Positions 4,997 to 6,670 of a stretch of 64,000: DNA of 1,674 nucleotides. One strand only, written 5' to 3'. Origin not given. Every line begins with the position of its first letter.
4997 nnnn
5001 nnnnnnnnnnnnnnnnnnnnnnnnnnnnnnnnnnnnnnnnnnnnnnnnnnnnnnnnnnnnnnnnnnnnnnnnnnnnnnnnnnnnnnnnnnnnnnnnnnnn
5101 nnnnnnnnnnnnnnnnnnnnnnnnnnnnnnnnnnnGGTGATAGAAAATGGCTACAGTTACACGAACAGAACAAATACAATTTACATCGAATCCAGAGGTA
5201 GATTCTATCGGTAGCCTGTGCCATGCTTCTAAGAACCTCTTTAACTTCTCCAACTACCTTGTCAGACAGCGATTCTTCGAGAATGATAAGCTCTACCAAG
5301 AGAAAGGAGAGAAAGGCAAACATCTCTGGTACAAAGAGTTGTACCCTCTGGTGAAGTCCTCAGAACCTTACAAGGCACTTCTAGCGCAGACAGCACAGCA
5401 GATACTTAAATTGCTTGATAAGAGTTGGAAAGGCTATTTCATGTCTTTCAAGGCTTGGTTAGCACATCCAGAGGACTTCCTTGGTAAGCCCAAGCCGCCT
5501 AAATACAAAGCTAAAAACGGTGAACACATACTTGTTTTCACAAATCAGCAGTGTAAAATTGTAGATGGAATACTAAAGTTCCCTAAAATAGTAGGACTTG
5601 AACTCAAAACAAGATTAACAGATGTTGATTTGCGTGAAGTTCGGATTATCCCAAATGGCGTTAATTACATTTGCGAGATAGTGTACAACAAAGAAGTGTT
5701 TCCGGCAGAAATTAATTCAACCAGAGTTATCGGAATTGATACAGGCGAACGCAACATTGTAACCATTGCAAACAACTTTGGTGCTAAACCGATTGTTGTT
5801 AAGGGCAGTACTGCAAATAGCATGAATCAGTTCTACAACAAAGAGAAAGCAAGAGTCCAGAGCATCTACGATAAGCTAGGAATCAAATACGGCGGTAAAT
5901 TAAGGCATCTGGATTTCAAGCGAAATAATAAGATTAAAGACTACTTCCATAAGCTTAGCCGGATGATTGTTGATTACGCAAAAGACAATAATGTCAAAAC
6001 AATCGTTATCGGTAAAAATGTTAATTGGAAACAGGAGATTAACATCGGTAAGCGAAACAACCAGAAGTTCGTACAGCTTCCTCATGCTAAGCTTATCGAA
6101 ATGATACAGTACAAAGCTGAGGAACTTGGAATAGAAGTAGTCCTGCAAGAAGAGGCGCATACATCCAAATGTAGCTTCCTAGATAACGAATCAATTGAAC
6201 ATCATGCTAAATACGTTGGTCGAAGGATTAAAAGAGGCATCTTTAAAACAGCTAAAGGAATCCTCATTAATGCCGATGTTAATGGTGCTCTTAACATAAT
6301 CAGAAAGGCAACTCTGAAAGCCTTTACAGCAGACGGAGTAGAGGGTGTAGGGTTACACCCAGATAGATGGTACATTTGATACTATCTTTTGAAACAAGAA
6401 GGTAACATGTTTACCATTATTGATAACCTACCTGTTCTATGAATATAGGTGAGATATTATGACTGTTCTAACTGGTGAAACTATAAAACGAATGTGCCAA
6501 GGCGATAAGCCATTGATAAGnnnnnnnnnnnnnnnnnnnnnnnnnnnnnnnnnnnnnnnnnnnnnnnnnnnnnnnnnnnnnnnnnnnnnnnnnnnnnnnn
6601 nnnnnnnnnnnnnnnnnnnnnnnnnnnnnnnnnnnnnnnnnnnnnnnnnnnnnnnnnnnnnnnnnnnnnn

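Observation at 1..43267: Three TnpB-linked RNA modules with covarying stems and an invariant TCTTTAG loop; two of the three TnpBs have lost or degenerated the zinc finger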

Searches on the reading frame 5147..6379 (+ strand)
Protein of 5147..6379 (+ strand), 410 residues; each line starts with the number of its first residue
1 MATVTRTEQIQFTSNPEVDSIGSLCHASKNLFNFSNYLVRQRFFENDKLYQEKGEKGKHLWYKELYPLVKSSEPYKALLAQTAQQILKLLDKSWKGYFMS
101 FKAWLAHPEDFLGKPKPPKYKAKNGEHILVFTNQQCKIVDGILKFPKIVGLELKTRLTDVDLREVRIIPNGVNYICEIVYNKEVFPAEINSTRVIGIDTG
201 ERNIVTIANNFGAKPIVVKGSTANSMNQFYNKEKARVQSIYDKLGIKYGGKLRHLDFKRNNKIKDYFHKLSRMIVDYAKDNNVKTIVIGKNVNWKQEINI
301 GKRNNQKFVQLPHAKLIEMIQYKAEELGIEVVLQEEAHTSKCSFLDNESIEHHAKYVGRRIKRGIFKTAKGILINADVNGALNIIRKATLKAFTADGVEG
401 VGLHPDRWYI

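Call 7: search_protein_families(library=pfam, proteins=[window:5147-6379:+], max_evalue=0.01)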
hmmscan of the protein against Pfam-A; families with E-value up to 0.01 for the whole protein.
window:5147-6379:+ (410 aa): 3 families
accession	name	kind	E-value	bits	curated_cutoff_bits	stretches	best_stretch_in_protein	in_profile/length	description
PF01385.25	OrfB_IS605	-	2.8e-15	57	30.5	1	178-294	2-119/120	Probable transposase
PF07282.18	Cas12f1-like_TNB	-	2.3e-11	44.1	26.3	1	313-384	1-60/60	Cas12f1-like, TNB domain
PF10566.15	Glyco_hydro_97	-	0.0074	16.2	32.5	0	271-346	36-107/275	Glycoside hydrolase 97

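Call 59: find_related_loci(query=window:5147-6376:+, collection=viral_contigs, flank=2500)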
Query window:5147-6376:+ (410 aa) in viral_contigs; peptide patterns used: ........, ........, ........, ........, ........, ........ (x = any residue, [..] = any of these).
4 stretches matched a pattern; 3 encode a relative of the query (tblastn E <= 1e-3); 3 distinct loci.
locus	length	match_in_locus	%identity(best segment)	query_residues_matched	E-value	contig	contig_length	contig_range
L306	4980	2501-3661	41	14-407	4e-87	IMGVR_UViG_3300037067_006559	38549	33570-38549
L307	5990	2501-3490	37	4-279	7e-51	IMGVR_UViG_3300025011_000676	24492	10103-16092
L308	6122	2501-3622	38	23-405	2e-78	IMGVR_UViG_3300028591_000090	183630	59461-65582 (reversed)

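Call 89: find_homologous_proteins(query=window:5147-6376:+, max_evalue=1e-20)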
Query window:5147-6376:+ (410 aa): 5682 proteins with E <= 1e-20 among 7800 candidates; the best 120 are listed.
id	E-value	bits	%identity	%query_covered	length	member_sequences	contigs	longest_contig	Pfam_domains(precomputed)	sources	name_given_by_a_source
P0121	2.9e-261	884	95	100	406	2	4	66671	PF01385.26,PF07282.19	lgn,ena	-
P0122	1.1e-229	780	84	100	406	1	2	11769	PF01385.26,PF07282.19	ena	-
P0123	1.9e-228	776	84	100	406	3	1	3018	PF01385.26,PF07282.19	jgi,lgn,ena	-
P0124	2.6e-209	713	78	100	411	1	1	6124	PF01385.26,PF07282.19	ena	-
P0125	4.3e-208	709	75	100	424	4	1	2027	PF01385.26,PF07282.19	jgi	jgi:putative transposase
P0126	5.4e-203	692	77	100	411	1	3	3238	PF10566.16,PF01385.26,PF07282.19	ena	-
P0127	3.0e-201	687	75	100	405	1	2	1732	PF01385.26,PF07282.19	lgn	-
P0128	6.7e-201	685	76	100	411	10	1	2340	PF01385.26,PF07282.19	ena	-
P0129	4.8e-199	679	75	100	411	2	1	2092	PF01385.26,PF07282.19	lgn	-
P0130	5.5e-198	676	75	100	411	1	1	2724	PF01385.26,PF07282.19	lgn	-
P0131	2.2e-195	667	75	100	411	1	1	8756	PF01385.26,PF07282.19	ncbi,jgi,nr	ncbi:MAG: transposase [Clostridia bacterium]|jgi:putative transposase|nr:transposase [Clostridia bac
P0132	4.2e-194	663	73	100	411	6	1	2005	PF10566.16,PF01385.26,PF07282.19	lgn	-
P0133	1.5e-192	658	73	100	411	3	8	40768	PF01385.26,PF07282.19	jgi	-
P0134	2.8e-192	657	73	100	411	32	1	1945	PF10566.16,PF01385.26,PF07282.19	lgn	-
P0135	1.9e-191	654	72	100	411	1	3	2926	PF01385.26,PF07282.19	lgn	-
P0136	3.1e-191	654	73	100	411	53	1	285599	PF01385.26,PF07282.19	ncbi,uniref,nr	ncbi:MAG: transposase [Methanosarcina sp.]|uniref:RNA-guided endonuclease InsQ/TnpB family protein n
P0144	2.7e-159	548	64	99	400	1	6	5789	PF01385.26,PF07282.19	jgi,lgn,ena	-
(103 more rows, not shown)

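Call 92: find_encoding_contigs(protein=P0133, flank=1500, max_places=8)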
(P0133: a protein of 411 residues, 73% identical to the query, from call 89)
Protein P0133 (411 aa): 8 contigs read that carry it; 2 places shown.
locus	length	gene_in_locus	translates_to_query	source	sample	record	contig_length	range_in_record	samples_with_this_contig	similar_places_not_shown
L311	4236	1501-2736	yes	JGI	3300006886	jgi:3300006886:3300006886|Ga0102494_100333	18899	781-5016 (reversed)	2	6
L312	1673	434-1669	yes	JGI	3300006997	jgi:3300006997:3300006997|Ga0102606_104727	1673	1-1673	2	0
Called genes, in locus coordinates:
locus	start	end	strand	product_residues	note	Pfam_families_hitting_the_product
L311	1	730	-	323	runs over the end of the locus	PF00535:Glycos_transf_2, PF13641:Glyco_tranf_2_3 (weak)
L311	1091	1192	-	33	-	-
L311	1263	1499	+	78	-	-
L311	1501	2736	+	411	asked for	PF01385:OrfB_IS605, PF07282:Cas12f1-like_TNB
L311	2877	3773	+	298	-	PF07760:DUF1616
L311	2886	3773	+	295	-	PF07760:DUF1616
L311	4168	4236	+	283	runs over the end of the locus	?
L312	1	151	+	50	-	?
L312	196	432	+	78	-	-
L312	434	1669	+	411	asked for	PF01385:OrfB_IS605, PF07282:Cas12f1-like_TNB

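Call 93: find_encoding_contigs(protein=P0136, flank=1500, max_places=4)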
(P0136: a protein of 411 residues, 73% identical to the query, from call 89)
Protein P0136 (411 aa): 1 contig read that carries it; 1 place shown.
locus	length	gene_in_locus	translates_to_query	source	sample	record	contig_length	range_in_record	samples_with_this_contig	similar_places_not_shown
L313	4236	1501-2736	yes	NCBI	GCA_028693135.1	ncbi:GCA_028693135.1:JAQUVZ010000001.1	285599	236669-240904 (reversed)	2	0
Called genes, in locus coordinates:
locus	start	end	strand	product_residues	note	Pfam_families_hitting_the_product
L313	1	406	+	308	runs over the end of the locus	PF02729:OTCace_N, PF00185:OTCace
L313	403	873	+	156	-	PF01948:PyrI, PF02748:PyrI_C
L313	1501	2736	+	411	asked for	PF01385:OrfB_IS605, PF07282:Cas12f1-like_TNB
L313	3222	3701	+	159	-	PF19101:DUF5788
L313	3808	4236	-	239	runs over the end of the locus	PF07895:DUF1673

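Call 94: find_encoding_contigs(protein=P0144, flank=1500, max_places=6)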
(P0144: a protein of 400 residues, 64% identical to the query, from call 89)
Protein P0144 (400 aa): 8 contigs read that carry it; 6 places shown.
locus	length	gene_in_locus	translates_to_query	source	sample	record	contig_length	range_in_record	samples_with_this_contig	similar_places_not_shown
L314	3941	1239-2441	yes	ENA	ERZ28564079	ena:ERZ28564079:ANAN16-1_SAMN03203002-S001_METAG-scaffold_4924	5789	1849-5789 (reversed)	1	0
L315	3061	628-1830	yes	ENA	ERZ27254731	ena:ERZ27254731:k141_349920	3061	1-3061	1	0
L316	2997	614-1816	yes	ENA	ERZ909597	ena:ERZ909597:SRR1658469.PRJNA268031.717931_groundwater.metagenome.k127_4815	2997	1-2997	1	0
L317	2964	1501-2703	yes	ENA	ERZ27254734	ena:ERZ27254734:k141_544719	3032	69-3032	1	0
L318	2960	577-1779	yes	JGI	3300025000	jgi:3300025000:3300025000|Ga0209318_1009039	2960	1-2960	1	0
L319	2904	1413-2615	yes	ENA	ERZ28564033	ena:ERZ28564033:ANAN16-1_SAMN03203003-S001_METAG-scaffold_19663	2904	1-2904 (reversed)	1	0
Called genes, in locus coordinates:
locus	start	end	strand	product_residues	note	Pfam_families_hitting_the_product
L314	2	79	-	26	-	?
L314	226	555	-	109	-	-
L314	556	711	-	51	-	-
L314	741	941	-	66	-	-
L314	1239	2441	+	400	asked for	PF01385:OrfB_IS605, PF07282:Cas12f1-like_TNB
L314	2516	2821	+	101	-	-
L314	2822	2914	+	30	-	-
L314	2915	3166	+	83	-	-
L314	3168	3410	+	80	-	-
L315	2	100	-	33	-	?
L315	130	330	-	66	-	-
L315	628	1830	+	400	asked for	PF01385:OrfB_IS605, PF07282:Cas12f1-like_TNB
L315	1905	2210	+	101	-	-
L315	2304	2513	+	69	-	-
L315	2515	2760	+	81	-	-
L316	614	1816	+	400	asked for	PF01385:OrfB_IS605, PF07282:Cas12f1-like_TNB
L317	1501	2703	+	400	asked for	PF01385:OrfB_IS605, PF07282:Cas12f1-like_TNB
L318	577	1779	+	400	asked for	PF01385:OrfB_IS605, PF07282:Cas12f1-like_TNB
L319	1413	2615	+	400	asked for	PF01385:OrfB_IS605, PF07282:Cas12f1-like_TNB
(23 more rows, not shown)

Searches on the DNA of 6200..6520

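Call 76: search_rna_families(source=window, start=6200, end=6520, threshold=evalue, max_evalue=10)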
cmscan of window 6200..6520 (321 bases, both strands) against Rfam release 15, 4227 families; matches with E-value up to 10: 2.
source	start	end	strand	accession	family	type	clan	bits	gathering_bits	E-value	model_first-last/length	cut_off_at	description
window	6443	6502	+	RF01183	SNORD19B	Gene; snRNA; snoRNA; CD-box;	CL00048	16.7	50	5.7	1-84/84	no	Small nucleolar RNA SNORD19B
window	6228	6265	+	RF01726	SAM-II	Cis-reg; riboswitch;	-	13.1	44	8.3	1-60/60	no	SAM-II riboswitch aptamer (SAM-II long loop)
